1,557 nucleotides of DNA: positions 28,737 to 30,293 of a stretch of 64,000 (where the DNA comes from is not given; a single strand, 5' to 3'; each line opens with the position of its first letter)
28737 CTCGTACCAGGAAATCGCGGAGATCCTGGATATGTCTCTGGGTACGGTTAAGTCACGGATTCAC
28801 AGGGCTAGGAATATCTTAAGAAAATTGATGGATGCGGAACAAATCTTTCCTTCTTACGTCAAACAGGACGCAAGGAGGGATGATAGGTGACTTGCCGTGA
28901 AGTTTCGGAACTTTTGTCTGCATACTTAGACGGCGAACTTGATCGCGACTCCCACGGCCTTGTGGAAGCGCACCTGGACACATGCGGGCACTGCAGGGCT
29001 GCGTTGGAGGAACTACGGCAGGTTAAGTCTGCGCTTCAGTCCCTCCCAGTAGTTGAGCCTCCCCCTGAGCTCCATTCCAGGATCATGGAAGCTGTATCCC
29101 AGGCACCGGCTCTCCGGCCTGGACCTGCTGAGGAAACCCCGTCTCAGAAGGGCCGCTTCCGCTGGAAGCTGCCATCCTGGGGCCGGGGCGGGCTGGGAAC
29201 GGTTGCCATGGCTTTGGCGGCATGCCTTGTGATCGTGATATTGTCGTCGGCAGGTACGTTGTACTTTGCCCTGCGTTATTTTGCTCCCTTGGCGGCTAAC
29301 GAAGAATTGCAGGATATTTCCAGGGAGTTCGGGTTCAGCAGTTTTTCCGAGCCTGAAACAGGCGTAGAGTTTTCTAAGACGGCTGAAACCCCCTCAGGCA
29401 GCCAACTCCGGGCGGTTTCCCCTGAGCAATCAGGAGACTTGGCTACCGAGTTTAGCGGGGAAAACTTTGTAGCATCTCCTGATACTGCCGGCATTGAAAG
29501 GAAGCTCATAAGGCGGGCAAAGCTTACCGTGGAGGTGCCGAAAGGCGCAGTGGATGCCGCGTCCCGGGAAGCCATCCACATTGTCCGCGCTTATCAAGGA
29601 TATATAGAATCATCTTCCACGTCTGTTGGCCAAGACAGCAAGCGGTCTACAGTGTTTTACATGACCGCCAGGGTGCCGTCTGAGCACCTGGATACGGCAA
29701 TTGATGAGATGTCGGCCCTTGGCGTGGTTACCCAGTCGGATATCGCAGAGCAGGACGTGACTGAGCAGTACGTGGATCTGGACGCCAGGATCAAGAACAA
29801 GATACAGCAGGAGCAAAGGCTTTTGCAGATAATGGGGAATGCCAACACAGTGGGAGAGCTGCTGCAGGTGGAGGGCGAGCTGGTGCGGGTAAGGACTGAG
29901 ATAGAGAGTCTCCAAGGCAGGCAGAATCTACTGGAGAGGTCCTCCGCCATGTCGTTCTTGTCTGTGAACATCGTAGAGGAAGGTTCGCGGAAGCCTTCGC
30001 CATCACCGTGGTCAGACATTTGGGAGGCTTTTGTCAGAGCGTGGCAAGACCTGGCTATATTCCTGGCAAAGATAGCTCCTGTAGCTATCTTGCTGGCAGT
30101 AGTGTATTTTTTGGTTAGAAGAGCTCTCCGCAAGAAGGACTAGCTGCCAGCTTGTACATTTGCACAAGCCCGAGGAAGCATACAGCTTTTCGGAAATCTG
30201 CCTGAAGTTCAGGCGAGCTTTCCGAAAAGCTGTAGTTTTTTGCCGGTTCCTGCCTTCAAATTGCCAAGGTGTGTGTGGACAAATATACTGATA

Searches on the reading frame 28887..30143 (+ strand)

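Call 48: search_protein_families(library=pfam, proteins=[window:28887-30143:+], max_evalue=0.001)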
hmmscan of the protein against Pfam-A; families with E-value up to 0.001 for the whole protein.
window:28887-30143:+ (418 aa): 2 families
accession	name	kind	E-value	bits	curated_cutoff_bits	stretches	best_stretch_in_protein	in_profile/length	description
PF14257.11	DUF4349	-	2.3e-53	181.2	27.7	1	205-410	1-212/213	Domain of unknown function (DUF4349)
PF13490.11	zf-HC2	-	2.6e-12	47.1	22.2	1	3-37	1-35/35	Putative zinc-finger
